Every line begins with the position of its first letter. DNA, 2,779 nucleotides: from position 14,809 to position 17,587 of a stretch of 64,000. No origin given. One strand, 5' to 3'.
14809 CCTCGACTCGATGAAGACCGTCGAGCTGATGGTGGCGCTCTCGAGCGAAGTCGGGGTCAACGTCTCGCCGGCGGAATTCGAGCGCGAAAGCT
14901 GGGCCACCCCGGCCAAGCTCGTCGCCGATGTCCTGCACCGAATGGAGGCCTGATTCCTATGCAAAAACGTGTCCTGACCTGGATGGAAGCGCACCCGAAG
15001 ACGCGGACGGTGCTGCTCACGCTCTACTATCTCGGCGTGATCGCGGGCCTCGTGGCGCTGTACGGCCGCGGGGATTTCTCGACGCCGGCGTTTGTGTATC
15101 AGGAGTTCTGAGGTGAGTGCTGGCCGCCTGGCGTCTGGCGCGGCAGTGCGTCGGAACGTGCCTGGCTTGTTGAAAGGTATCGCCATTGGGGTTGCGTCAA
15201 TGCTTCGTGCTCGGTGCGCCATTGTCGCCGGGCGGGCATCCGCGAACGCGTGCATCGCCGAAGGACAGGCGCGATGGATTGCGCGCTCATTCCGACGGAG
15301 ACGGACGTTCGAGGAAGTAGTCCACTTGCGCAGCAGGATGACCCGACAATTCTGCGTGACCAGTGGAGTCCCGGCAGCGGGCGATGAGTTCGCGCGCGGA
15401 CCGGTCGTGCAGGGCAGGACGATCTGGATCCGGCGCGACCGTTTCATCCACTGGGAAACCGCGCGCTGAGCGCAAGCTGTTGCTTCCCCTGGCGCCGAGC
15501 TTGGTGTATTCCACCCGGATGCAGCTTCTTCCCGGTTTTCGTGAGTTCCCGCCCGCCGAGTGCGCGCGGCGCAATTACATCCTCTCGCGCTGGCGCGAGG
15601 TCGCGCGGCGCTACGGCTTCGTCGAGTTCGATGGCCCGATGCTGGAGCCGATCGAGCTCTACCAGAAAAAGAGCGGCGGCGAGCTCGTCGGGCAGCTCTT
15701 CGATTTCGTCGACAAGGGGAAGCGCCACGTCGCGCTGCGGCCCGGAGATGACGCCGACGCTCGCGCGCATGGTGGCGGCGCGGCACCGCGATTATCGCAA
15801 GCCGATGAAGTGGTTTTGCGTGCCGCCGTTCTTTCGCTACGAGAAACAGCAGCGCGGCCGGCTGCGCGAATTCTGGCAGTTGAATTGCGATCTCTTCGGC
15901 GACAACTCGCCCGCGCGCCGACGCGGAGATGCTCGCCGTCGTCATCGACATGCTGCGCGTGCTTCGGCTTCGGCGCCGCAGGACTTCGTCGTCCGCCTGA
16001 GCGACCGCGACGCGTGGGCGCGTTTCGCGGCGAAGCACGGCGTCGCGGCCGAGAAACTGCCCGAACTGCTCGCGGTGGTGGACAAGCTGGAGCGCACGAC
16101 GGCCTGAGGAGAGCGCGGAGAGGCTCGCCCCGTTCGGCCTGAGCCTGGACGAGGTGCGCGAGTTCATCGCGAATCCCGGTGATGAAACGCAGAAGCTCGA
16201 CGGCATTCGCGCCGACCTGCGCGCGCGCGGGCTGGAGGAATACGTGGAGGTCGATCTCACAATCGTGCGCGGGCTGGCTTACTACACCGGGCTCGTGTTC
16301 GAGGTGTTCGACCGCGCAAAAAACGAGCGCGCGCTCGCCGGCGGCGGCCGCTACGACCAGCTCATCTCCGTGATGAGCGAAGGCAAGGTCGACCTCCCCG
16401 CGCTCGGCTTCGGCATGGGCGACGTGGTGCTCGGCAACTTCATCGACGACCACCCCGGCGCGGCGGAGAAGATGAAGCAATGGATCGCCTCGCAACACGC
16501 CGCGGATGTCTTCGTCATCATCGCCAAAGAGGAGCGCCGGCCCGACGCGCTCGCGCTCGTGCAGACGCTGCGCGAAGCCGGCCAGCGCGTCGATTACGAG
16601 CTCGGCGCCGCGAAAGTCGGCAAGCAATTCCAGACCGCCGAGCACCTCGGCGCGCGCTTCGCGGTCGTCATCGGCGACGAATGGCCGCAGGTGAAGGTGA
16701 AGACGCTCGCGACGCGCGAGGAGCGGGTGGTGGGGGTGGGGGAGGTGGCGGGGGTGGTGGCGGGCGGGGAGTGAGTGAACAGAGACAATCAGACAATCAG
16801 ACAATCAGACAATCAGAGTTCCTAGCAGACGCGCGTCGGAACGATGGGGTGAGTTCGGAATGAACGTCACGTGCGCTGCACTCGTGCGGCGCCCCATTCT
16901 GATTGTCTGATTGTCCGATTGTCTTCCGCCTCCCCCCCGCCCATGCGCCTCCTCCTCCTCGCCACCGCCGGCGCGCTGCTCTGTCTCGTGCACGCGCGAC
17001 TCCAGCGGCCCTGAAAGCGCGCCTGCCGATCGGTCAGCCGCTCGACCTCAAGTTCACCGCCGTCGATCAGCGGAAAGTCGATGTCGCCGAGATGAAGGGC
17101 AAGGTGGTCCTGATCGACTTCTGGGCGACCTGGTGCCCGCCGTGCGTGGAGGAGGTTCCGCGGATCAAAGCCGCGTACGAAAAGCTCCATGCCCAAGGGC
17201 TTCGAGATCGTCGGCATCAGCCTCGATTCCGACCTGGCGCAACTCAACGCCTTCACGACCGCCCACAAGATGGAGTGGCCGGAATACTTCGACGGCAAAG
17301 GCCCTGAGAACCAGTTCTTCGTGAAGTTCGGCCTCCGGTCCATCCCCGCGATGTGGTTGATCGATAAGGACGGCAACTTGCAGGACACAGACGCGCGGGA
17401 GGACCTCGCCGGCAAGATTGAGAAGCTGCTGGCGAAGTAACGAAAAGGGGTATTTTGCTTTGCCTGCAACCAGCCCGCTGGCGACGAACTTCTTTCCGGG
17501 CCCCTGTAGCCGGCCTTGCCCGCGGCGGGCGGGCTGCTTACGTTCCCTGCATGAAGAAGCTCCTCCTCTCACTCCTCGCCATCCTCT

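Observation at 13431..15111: Partial dlt-like module (DltD - DltC - DltX) without adjacent DltA/DltB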

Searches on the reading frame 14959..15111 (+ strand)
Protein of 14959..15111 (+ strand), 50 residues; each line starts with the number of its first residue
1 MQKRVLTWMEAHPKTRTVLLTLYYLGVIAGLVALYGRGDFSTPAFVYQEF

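Call 4: search_protein_families(library=pfam, proteins=[window:14959-15111:+], max_evalue=1)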
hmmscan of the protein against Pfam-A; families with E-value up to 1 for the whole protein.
window:14959-15111:+ (50 aa): 2 families
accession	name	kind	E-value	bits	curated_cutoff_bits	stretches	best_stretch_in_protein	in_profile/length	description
PF12459.13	DltX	-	1.1e-05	25.2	25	1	12-50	5-43/43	D-Ala-teichoic acid biosynthesis protein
PF13301.11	DUF4079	-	0.06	14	31.4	1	9-39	47-77/141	Protein of unknown function (DUF4079)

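Call 8: search_protein_families(library=ncbifam, proteins=[window:14959-15111:+], max_evalue=1)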
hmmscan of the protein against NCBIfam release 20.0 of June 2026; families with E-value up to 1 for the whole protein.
window:14959-15111:+ (50 aa): 0 families

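Call 42: search_solved_structures(query=window:14959-15108:+, max_evalue=10, show_alignments=2)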
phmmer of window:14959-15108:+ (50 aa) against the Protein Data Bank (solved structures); distinct sequences matched with E-value up to 10: 0.
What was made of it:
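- Tried and rejected: DltX has no match in the PDB by sequence (call 42).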

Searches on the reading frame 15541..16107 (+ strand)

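Call 32: search_protein_families(library=pfam, proteins=[window:15541-16107:+], max_evalue=0.01)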
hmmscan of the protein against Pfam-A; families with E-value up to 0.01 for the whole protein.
window:15541-16107:+ (188 aa): 2 families
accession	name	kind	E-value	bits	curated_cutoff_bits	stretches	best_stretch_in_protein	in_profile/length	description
PF13393.11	tRNA-synt_His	-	2.1e-05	24.4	25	1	68-127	69-127/308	Histidyl-tRNA synthetase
PF00587.30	tRNA-synt_2b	-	0.00013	22.5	29.3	1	67-121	14-72/179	tRNA synthetase class II core domain (G, H, P, S and T)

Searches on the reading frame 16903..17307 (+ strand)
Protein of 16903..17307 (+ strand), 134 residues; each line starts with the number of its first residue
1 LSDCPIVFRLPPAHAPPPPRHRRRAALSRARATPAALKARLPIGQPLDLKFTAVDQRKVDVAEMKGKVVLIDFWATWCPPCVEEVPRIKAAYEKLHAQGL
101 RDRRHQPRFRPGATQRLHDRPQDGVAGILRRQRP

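Call 32: search_protein_families(library=pfam, proteins=[window:16903-17307:+], max_evalue=0.01)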
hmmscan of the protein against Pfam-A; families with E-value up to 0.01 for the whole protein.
window:16903-17307:+ (134 aa): 5 families
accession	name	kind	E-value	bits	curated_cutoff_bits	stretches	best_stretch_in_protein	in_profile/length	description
PF08534.16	Redoxin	-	4.4e-11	43.2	26.6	1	50-99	10-62/148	Redoxin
PF00578.27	AhpC-TSA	-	1.1e-09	38.7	26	1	48-100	7-60/124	AhpC/TSA family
PF00085.26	Thioredoxin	-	4.1e-06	27.2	23.5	1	61-96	14-48/103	Thioredoxin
PF13905.12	Thioredoxin_8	-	2.1e-05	25.2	27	1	66-96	1-31/94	Thioredoxin-like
PF13899.12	Thioredoxin_7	-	0.0044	17.6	27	1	57-82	8-33/83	Thioredoxin-like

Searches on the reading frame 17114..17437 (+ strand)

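Call 32: search_protein_families(library=pfam, proteins=[window:17114-17437:+], max_evalue=0.01)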
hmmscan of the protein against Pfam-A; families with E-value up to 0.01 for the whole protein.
window:17114-17437:+ (108 aa): 3 families
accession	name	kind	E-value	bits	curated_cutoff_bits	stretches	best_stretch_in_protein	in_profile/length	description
PF13905.12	Thioredoxin_8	-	9.4e-10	39.1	27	1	21-88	29-93/94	Thioredoxin-like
PF00578.27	AhpC-TSA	-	9.9e-06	25.9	26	1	12-90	45-122/124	AhpC/TSA family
PF08534.16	Redoxin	-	0.00011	22.5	26.6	1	26-97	59-136/148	Redoxin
